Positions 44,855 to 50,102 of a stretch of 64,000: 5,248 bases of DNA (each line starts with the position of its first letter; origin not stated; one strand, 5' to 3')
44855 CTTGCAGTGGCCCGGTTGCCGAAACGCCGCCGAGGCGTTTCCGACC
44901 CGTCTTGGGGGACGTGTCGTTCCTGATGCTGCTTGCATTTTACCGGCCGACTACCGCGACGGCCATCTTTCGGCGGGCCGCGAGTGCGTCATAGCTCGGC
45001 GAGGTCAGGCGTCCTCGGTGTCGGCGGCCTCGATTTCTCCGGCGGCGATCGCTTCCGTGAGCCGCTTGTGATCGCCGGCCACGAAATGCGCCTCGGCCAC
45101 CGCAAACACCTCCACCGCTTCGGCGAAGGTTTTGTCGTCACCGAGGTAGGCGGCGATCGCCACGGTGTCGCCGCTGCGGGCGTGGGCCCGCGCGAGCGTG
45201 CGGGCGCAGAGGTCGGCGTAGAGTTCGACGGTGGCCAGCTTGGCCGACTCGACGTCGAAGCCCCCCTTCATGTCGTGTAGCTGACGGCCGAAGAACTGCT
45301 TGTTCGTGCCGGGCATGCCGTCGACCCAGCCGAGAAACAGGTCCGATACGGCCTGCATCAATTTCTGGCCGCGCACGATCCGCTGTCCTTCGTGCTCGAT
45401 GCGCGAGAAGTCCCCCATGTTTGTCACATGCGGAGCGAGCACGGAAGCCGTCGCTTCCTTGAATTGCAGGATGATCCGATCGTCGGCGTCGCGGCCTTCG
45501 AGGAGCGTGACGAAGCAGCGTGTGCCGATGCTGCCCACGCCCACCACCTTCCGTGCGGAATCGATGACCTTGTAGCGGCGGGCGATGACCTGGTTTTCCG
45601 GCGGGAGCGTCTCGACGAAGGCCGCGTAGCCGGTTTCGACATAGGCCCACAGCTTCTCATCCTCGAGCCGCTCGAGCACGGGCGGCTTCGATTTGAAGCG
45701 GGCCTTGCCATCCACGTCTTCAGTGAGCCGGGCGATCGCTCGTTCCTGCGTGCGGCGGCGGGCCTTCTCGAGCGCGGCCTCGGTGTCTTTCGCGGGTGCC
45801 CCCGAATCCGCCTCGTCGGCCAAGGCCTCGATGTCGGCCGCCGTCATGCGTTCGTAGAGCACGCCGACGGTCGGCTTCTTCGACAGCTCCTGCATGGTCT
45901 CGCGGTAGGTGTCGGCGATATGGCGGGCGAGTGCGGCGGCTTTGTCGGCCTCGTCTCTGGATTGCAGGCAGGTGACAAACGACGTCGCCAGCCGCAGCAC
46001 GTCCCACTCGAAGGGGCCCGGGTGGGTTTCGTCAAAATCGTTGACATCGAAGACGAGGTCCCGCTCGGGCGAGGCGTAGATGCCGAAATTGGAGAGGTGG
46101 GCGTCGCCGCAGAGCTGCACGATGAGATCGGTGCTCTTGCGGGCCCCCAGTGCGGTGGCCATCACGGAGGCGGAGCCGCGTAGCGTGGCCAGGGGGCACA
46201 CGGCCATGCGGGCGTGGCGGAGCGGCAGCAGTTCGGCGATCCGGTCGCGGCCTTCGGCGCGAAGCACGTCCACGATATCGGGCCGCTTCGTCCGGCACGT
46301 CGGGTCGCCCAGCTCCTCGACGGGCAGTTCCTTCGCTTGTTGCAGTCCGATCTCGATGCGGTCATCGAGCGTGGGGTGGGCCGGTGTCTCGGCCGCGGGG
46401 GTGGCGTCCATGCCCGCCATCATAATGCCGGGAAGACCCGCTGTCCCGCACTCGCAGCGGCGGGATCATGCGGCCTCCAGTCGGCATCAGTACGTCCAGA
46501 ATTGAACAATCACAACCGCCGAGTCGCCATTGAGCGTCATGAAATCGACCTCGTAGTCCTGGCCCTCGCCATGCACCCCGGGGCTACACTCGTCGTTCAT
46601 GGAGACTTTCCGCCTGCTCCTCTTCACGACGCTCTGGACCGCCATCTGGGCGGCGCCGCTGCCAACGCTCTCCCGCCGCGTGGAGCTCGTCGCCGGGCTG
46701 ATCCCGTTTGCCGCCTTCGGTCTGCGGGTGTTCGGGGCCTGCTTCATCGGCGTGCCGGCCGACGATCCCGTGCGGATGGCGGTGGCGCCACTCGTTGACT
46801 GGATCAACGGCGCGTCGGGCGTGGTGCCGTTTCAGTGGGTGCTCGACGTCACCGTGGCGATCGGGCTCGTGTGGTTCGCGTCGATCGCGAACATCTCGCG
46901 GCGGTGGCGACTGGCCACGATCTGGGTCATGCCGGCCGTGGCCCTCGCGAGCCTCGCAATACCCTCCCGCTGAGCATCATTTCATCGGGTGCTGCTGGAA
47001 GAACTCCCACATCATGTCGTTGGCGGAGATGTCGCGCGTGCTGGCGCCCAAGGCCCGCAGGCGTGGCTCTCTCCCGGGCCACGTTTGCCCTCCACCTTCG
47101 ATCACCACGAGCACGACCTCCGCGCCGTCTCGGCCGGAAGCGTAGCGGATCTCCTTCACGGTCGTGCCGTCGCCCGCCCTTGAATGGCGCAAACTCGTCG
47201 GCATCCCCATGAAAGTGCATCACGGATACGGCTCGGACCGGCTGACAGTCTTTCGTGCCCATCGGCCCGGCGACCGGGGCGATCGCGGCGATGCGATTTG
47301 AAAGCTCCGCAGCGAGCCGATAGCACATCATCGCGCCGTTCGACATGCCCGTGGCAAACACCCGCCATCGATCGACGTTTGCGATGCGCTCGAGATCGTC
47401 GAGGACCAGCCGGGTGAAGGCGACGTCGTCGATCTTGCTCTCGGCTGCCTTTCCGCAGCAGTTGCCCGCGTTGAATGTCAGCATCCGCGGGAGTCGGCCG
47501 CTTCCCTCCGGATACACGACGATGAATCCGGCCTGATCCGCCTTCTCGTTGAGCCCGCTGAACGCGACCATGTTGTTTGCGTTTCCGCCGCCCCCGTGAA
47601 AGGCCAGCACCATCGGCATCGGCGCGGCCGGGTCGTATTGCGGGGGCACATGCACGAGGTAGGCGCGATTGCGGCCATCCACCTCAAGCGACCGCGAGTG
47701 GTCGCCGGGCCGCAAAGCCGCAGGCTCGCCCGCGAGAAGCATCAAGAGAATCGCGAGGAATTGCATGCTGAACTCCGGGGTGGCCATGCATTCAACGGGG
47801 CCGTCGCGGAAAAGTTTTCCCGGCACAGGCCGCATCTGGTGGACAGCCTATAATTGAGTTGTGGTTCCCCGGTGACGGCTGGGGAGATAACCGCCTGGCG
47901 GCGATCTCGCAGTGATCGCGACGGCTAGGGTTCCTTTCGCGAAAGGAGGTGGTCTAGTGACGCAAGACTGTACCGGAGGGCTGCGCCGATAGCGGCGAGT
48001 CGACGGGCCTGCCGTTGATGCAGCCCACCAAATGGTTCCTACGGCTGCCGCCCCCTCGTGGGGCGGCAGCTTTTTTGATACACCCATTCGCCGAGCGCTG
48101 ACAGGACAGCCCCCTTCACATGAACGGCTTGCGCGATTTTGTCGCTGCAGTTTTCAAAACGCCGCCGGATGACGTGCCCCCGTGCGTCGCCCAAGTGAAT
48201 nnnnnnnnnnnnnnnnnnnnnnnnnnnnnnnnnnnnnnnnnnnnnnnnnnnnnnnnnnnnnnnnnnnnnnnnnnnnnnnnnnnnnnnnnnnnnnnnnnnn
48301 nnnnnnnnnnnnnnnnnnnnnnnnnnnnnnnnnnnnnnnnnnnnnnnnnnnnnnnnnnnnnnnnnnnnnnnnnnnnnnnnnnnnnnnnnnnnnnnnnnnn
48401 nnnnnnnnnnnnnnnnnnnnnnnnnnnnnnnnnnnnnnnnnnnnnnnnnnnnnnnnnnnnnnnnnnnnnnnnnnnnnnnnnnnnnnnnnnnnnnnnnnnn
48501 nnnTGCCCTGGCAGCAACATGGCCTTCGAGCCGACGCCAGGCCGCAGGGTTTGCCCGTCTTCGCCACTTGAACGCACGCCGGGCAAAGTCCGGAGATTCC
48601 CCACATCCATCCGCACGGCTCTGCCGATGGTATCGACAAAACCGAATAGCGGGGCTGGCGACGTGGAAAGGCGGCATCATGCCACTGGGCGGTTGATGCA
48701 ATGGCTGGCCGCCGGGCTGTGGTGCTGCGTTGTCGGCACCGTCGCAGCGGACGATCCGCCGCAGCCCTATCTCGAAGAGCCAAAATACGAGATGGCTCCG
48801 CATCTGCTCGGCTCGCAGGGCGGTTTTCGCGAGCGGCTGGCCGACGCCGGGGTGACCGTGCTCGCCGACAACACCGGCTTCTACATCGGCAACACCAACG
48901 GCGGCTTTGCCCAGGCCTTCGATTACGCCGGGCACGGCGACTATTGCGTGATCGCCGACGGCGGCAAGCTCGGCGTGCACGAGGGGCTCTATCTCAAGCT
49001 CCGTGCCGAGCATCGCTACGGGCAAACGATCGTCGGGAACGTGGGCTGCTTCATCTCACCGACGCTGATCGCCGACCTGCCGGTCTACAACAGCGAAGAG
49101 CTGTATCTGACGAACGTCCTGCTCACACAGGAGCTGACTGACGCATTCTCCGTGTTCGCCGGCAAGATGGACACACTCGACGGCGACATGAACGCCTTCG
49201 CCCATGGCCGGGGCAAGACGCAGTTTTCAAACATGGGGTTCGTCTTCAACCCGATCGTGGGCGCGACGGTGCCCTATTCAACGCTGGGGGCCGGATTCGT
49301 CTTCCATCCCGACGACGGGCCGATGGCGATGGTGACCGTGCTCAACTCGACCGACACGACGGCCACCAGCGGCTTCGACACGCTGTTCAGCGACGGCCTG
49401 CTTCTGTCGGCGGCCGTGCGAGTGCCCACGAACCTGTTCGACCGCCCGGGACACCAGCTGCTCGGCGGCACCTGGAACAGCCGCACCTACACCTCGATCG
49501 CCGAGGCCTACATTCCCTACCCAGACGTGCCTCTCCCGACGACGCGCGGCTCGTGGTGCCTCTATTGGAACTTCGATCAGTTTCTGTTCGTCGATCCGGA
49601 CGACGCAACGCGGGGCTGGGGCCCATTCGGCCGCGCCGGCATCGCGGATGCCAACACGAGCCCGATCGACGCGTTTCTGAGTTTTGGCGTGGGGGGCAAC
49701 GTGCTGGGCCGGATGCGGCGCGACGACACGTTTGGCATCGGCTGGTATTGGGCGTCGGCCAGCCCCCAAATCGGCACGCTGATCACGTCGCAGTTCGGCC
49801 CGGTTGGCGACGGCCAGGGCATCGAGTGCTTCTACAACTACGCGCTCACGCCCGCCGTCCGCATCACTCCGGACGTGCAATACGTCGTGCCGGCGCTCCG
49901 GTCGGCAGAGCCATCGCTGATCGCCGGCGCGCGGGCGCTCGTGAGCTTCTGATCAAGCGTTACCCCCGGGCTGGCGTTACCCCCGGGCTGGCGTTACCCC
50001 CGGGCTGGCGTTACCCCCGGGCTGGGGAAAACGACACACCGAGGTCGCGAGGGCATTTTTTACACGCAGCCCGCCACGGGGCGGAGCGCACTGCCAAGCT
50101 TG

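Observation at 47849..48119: Promoter, ~190-nt structured leader and textbook intrinsic terminator upstream of a small membrane protein and an OprB-like porin: unclassified riboswitch- or attenuator-like element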

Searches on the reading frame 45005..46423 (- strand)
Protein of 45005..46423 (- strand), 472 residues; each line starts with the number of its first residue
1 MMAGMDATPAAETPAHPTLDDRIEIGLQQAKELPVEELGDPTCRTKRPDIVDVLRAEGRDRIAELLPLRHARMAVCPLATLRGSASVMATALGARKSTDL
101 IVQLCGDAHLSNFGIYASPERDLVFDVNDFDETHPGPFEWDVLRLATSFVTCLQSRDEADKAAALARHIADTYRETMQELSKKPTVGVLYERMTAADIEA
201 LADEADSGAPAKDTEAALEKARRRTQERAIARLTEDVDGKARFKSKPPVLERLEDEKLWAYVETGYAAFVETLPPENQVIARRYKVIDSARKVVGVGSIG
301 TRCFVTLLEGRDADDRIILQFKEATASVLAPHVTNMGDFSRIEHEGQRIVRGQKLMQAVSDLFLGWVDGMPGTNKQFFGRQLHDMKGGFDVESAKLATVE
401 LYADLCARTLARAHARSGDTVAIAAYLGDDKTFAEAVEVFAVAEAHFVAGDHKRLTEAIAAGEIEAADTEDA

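Call 7: search_protein_families(library=pfam, proteins=[window:45005-46423:-], max_evalue=0.01)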
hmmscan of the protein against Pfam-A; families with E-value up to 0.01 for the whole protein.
window:45005-46423:- (472 aa): 2 families
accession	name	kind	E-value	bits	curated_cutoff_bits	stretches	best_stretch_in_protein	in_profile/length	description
PF10009.15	DUF2252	-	1.4e-116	390.3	22.3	1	61-457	1-391/392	Uncharacterized protein conserved in bacteria (DUF2252)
PF06301.17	Lambda_Kil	-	0.003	17.4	27.6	0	422-438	12-28/31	Bacteriophage lambda Kil protein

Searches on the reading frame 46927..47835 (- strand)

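Call 7: search_protein_families(library=pfam, proteins=[window:46927-47835:-], max_evalue=0.01)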
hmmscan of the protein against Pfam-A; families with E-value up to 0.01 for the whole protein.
window:46927-47835:- (302 aa): 3 families
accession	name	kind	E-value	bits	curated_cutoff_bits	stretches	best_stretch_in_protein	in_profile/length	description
PF10503.15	Esterase_PHB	-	1.1e-07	31.8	23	1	59-211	3-151/219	Esterase PHB depolymerase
PF00756.26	Esterase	-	0.0036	17.5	22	1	54-114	5-69/251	Putative esterase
PF01738.24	DLH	-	0.0083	16.2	21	0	69-218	8-159/217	Dienelactone hydrolase family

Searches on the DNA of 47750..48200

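Call 4: search_rna_families(source=window, start=47750, end=48200, threshold=evalue, max_evalue=10, show_alignments=3)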
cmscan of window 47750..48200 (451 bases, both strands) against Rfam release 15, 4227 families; matches with E-value up to 10: 10.
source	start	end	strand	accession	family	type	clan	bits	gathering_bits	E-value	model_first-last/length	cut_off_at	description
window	47933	48026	+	RF01867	CC2171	Gene; sRNA;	-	19.9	75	0.036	1-159/159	no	caulobacter sRNA CC2171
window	48044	48080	+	RF01334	CRISPR-DR21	Gene; CRISPR;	-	19.1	48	1.1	1-37/37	no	CRISPR RNA direct repeat element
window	47964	48077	+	RF02883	BcKCsr2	Gene; sRNA;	-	18.5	40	0.059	1-129/129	no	Burkholderia sRNA 2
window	47998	48076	+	RF02241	Xoo2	Gene; sRNA;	-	16.4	45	0.95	1-78/78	no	Xanthomonadaceae sRNA Xoo2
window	48044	48073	+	RF00102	VA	Gene;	-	14.2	62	9.7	1-159/159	no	VA RNA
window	47964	48076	-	RF02421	Bp1_684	Gene; sRNA;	-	14.1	44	1.4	1-113/113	no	Burkholderia sRNA Bp1_Cand684_SIPHT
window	48039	48070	+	RF02405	P34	Gene; sRNA;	-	11.8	44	1.3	364-399/399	no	Pseudomonas sRNA P34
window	48045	48107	+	RF01762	whalefall-1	Gene; sRNA;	-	11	37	7.8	1-56/56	no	Whalefall-1 RNA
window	47779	47849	-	RF01973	H19_2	Gene; lncRNA;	-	9.6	50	7.9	1-69/69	no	H19 conserved region 2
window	48044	48070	+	RF02225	sX6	Gene; sRNA;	-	8.1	40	8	292-323/342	no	Proteobacterial sRNA sX6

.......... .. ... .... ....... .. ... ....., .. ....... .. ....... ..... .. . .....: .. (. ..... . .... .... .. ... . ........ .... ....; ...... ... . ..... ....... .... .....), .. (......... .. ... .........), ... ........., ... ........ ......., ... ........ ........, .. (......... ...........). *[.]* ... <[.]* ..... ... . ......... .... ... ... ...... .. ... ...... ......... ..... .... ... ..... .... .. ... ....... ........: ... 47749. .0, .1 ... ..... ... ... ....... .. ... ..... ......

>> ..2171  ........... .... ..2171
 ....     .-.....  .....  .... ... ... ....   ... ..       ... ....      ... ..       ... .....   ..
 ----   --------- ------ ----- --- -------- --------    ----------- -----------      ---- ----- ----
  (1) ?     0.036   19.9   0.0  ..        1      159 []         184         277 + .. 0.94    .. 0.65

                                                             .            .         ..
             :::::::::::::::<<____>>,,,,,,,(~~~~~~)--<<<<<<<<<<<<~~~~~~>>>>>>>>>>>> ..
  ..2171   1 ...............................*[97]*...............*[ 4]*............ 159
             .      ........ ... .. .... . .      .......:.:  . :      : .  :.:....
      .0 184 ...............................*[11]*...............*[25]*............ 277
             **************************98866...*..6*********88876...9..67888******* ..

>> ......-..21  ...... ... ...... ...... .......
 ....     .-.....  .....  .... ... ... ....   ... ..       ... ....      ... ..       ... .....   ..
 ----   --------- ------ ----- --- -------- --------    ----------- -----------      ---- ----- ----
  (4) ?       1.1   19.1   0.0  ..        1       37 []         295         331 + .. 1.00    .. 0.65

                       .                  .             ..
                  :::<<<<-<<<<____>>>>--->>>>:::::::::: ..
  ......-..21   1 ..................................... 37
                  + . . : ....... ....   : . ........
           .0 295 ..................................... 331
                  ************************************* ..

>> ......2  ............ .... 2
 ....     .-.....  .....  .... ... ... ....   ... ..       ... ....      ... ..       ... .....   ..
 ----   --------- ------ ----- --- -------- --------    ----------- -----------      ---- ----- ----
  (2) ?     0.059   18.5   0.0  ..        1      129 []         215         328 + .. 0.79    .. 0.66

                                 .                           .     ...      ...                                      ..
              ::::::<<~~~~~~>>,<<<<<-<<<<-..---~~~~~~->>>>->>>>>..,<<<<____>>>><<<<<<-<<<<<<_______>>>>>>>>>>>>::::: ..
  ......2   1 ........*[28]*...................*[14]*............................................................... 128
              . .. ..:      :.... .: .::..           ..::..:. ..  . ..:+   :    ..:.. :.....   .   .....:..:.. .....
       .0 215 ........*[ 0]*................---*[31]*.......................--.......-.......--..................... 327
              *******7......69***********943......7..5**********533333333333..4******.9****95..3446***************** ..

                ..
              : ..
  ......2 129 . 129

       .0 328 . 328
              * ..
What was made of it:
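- On ykkC / guanidine-I and other Rfam riboswitch classes: No riboswitch family appeared at E<=10 in 47750-48200 (call 4).
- Closest known: ykkC / guanidine-I riboswitch. Different: There is no covariance-model hit even at E<=10 (call 4).
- Closest known: Caulobacter sRNA CC2171. Different: 97 model positions are skipped (call 4).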

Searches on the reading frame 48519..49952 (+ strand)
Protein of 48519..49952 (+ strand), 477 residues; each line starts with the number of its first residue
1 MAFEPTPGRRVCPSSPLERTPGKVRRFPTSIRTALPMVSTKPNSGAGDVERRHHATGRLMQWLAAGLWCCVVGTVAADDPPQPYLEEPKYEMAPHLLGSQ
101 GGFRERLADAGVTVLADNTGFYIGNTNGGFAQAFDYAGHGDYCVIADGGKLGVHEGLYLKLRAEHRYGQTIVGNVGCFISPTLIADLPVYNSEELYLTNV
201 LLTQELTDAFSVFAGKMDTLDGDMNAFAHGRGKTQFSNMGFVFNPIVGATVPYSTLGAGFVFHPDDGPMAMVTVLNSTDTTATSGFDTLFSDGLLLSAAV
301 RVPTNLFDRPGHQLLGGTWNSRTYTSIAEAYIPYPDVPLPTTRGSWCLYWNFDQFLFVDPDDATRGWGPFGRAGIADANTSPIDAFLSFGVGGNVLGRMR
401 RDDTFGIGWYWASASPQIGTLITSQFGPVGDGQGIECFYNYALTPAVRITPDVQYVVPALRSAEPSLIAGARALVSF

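Call 7: search_protein_families(library=pfam, proteins=[window:48519-49952:+], max_evalue=0.01)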
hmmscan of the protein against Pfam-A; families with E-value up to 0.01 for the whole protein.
window:48519-49952:+ (477 aa): 1 family
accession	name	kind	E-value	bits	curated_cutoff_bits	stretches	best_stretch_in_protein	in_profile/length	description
PF04966.18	OprB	-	1.2e-42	147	22.9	1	132-477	2-372/372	Carbohydrate-selective porin, OprB family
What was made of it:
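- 48696..49952 (+): OprB-family porin. The likely start is at 48696 (signal peptide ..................). The longest ORF starts at 48519. Pfam OprB, E = 1e-42 (call 7).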
